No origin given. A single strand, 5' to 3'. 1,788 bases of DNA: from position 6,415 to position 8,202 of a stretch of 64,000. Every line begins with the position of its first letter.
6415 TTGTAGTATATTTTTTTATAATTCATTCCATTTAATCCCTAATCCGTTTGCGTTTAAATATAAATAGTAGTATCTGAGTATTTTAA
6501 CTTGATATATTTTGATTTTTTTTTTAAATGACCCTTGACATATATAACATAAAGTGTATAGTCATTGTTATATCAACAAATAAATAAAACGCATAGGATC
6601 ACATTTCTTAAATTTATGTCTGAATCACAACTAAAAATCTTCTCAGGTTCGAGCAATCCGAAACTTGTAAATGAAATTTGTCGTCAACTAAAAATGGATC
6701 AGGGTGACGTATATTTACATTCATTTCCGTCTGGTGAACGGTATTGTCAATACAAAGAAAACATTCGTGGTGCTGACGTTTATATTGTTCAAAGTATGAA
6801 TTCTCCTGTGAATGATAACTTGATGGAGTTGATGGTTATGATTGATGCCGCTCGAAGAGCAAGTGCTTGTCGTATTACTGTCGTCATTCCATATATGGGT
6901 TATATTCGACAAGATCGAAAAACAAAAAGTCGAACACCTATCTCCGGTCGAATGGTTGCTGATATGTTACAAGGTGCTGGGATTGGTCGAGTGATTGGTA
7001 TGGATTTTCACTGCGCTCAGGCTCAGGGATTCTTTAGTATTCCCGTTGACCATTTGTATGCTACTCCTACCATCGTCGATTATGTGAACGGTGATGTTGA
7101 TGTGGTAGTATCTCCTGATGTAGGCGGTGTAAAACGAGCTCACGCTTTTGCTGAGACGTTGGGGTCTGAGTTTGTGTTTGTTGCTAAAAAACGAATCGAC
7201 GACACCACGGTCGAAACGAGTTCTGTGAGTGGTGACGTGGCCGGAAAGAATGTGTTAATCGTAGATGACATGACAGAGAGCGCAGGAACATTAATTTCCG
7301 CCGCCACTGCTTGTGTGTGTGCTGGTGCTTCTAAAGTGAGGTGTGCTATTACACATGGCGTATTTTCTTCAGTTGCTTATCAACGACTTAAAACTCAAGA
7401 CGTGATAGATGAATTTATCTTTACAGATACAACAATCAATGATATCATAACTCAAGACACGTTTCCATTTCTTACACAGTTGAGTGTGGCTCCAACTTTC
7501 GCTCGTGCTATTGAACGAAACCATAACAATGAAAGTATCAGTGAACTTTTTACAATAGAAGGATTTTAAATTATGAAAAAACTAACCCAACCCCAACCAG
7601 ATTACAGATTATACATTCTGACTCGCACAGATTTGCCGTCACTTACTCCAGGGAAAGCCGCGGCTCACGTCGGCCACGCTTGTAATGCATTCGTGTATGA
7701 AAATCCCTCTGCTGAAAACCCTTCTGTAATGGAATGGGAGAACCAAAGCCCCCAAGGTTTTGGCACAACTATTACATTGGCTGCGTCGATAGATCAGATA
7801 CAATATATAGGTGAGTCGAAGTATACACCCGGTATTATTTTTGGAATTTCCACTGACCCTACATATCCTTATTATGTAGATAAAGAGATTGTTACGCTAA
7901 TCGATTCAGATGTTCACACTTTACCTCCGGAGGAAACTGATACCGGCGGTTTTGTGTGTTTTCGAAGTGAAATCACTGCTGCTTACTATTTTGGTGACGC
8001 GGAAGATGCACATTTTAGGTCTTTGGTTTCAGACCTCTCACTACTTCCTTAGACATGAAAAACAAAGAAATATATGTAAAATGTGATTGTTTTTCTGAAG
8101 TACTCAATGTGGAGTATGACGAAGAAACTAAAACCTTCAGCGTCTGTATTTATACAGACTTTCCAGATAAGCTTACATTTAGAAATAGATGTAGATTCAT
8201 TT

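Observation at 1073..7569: NAD+ reconstitution module: NadV + NadD-like NMNAT + NadM-Nudix + Prs (+ histidine phosphatase, CinA-like)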

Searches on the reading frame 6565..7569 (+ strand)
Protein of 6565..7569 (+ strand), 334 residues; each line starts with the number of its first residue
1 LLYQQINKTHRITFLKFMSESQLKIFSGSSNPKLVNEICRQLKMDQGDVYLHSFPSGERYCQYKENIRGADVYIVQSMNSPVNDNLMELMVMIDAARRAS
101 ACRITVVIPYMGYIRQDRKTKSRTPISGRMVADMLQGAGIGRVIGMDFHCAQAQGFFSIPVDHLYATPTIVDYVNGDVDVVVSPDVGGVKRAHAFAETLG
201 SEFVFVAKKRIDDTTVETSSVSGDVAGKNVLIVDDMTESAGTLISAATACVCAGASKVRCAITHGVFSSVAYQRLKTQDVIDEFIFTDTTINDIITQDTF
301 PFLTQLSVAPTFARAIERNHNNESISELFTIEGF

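Call 3: search_protein_families(library=pfam, proteins=[window:6565-7569:+], max_evalue=0.01)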
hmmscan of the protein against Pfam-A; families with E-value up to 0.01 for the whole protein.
window:6565-7569:+ (334 aa): 3 families
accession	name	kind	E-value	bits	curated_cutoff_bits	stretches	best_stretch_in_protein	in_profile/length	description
PF13793.12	Pribosyltran_N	-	3.5e-49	166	25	1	23-139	1-117/117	N-terminal domain of ribose phosphate pyrophosphokinase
PF14572.12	Pribosyl_synth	-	7.4e-17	62.3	27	1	220-329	76-183/184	Phosphoribosyl synthetase-associated domain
PF00156.33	Pribosyltran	-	4.8e-15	55.7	26.3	1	171-264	23-124/158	Phosphoribosyl transferase domain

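Call 4: search_protein_families(library=phrogs, proteins=[window:6565-7569:+], max_evalue=0.001)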
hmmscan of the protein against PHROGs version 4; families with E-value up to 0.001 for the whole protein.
window:6565-7569:+ (334 aa): 2 families
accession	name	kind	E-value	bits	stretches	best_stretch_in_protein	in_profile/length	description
phrog_619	-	other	1.4e-45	156.6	1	41-292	7-264/282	ribose-phosphate pyrophosphokinase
phrog_12872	-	other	1.3e-09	38.3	1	42-244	4-221/547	nicotinamide phosphoribosyl transferase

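Call 14: search_solved_structures(query=window:6565-7569:+, max_evalue=0.00001)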
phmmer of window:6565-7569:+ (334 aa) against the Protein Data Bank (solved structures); distinct sequences matched with E-value up to 0.00001: 31.
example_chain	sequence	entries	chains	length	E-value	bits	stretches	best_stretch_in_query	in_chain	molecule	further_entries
6asv_A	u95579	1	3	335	6.5e-73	249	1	22-329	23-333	Ribose-phosphate pyrophosphokinase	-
7xmu_A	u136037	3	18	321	7.3e-73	248.9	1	22-329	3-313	Ribose-phosphate pyrophosphokinase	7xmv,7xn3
4s2u_A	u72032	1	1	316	7.6e-73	248.8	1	22-329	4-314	Ribose-phosphate pyrophosphokinase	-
7pn0_A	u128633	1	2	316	7.7e-73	248.8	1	23-332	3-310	Ribose-phosphate pyrophosphokinase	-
5t3o_A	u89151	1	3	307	1.3e-71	244.8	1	23-330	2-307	Ribose-phosphate pyrophosphokinase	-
1dkr_A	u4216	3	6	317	2.6e-71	243.8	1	20-329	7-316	PHOSPHORIBOSYL PYROPHOSPHATE SYNTHETASE | PROTEIN (PHOSPHORIBOSYL PYROPHOSPHATE SYNTHETASE) | RIBOSE-PHOSPHATE PYROPHOSPHOKINASE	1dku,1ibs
3dah_A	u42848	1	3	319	1.4e-69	238.1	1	19-330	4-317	Ribose-phosphate pyrophosphokinase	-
2h07_A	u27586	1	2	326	3.1e-69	237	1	22-330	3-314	Ribose-phosphate pyrophosphokinase I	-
8dbf_A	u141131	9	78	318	7.2e-69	235.8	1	22-330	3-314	Ribose-phosphate pyrophosphokinase 1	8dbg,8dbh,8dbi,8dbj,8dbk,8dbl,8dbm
8dbc_A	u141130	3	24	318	7.7e-69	235.6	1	22-330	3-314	Ribose-phosphate pyrophosphokinase 1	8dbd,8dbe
2h06_A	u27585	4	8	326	8.1e-69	235.6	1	22-330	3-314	Ribose-phosphate pyrophosphokinase I | Ribose-phosphate pyrophosphokinase 1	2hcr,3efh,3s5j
4lzo_A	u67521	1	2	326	8.1e-69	235.6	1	22-330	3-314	Ribose-phosphate pyrophosphokinase 1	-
6nfe_A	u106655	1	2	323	1.3e-68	234.9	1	21-330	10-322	Ribose-phosphate pyrophosphokinase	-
7yk1_A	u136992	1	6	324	2e-68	234.3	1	23-330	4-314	Ribose-phosphate pyrophosphokinase 2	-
4lyg_A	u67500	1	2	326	2.1e-68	234.2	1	22-330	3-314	Ribose-phosphate pyrophosphokinase 1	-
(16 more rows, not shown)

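Call 16: search_protein_families(library=ncbifam, proteins=[window:6565-7569:+], max_evalue=0.01)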
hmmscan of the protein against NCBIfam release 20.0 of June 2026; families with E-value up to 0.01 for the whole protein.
window:6565-7569:+ (334 aa): 18 families
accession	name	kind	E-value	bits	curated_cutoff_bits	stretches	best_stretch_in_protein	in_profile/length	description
NF002320.0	PRK01259.1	subfamily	1.2e-107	360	297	1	19-330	3-315/316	ribose-phosphate diphosphokinase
TIGR01251.1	ribP_PPkin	subfamily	5.4e-103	344.1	113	1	24-330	2-309/309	ribose-phosphate diphosphokinase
NF002758.0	PRK02812.1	equivalog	3.4e-95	319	518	1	13-329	12-329/330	ribose-phosphate pyrophosphokinase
NF002844.0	PRK03092.1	equivalog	5.5e-92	308.5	438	1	19-330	8-323/326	ribose-phosphate diphosphokinase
NF002618.0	PRK02269.1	equivalog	5.1e-89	299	460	1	18-332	1-319/321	ribose-phosphate diphosphokinase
NF001815.0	PRK00553.1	equivalog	5.5e-80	269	484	1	19-331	6-323/332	ribose-phosphate pyrophosphokinase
NF002686.0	PRK02458.1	equivalog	1.4e-75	254.7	506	1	18-331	5-318/323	ribose-phosphate diphosphokinase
NF003428.0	PRK04923.1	equivalog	1.8e-75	254.1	536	1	19-329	3-317/319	ribose-phosphate diphosphokinase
NF002095.0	PRK00934.1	equivalog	1.8e-63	214.4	296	1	24-292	2-269/287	ribose-phosphate diphosphokinase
NF005537.0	PRK07199.1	subfamily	1.5e-43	149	322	1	30-319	10-293/301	ribose-phosphate diphosphokinase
NF005299.0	PRK06827.1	subfamily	5.3e-38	130.7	327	1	50-329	59-368/383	phosphoribosylpyrophosphate synthetase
NF002620.0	PRK02277.1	subfamily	4.6e-05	23.2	115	1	172-262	81-176/201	orotate phosphoribosyltransferase-like protein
NF005592.0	PRK07322.1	subfamily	0.0001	21.7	143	0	167-210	42-85/180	adenine phosphoribosyltransferase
TIGR01367.1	pyrE_Therm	equivalog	0.00014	21.6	150.25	1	173-259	54-137/187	orotate phosphoribosyltransferase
NF001729.0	PRK00455.1-3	equivalog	0.0044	16.4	245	1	177-280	77-180/231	orotate phosphoribosyltransferase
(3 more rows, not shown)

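Call 18: search_dna_similar(query=window:6565-7569:+, collection=phages, mode=protein, max_rows=30)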
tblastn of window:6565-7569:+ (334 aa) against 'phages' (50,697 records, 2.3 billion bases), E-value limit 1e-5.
Records with a match: 164; places in all: 164; records where one place covers at least 80% of the query: 26.
Best place of each record, by identity: <60% 164.
By first word of the organism name: Escherichia 47; Salmonella 19; Shigella 16; Aeromonas 15; Listeria 12; Bacteriophage 6; uncultured 6; Pectobacterium 6; Citrobacter 5; Enterococcus 4; and 12 more.
By host as written in the record: - 29; Listeria monocytogenes 12; Escherichia coli 12; Aeromonas hydrophila 11; Shigella flexneri 9; Escherichia coli K-12 MG1655 8; Citrobacter freundii 5; Escherichia coli K-12 4; and 49 more.
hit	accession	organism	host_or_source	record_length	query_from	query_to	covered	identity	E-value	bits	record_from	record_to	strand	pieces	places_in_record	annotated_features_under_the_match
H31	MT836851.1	Bacteriophage sp.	human fecal samples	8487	13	333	96%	39.8%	9e-59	209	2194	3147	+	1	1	record has no annotation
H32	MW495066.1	Microcystis phage MaAM05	Microcystis sp. SG03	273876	21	329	93%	40.3%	6e-67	233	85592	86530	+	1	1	prs: ribose-phosphate pyrophosphokinase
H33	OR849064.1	Listeria phage LM 4-14-1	Listeria monocytogenes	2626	6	329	97%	37.4%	7e-60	211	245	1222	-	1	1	record has no annotation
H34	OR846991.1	Listeria phage LM 4-11-1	Listeria monocytogenes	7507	6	329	97%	37.4%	3e-59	211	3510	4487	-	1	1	record has no annotation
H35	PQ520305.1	Enterococcus phage IME_EF3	-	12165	20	329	93%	38.7%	3e-58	208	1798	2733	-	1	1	record has no annotation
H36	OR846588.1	Enterococcus phage Efs 1-1-1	Enterococcus faecalis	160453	20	329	93%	38.7%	3e-58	208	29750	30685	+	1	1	record has no annotation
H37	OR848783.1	Listeria phage LM 4-14-1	Listeria monocytogenes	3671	20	329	93%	38.5%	1e-53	194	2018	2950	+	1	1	record has no annotation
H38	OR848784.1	Listeria phage LM 4-14-1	Listeria monocytogenes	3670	20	329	93%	38.5%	1e-53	194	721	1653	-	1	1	record has no annotation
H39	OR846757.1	Listeria phage LM 4-11-1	Listeria monocytogenes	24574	20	329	93%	38.5%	1e-53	194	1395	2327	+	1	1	record has no annotation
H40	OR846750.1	Listeria phage LM 4-11-1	Listeria monocytogenes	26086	20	329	93%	38.5%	1e-53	194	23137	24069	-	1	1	record has no annotation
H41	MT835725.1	Bacteriophage sp.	human fecal samples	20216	20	332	94%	37.9%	8e-54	195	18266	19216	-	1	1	record has no annotation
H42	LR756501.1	uncultured phage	metagenomic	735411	2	329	98%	36.1%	4e-50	184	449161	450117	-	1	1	record has no annotation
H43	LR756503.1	uncultured phage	metagenomic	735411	2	329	98%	36.1%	4e-50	184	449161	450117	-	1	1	record has no annotation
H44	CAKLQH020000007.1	Acinetobacter phage MD-2021a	not known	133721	23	329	92%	38.5%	3e-56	202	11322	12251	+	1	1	prsA_1: ribose-phosphate pyrophosphokinase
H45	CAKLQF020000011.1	Acinetobacter phage MD-2021a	not known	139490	23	329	92%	38.5%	3e-56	202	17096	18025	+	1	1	prsA_1: ribose-phosphate pyrophosphokinase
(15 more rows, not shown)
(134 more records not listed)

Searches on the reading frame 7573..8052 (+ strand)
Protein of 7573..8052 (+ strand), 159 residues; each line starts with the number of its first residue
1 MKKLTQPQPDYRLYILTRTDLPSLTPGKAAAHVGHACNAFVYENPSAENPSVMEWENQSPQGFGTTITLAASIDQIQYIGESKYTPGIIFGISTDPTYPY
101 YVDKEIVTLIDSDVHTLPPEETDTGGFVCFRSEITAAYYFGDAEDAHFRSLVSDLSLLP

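Call 16: search_protein_families(library=ncbifam, proteins=[window:7573-8052:+], max_evalue=0.01)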
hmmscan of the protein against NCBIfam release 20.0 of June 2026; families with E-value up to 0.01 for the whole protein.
window:7573-8052:+ (159 aa): 1 family
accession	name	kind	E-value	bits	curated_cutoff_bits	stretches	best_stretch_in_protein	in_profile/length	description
NF003314.0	PRK04322.1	equivalog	0.0021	18.1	126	1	11-59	3-50/117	peptidyl-tRNA hydrolase Pth2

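Call 72: search_protein_families(library=pfam, proteins=[window:7573-8052:+], max_evalue=0.001)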
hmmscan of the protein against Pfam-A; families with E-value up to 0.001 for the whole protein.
window:7573-8052:+ (159 aa): 1 family
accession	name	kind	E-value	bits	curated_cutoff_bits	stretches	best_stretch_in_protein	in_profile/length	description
PF01981.21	PTH2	-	4.1e-05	24.2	23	1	11-59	1-48/115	Peptidyl-tRNA hydrolase PTH2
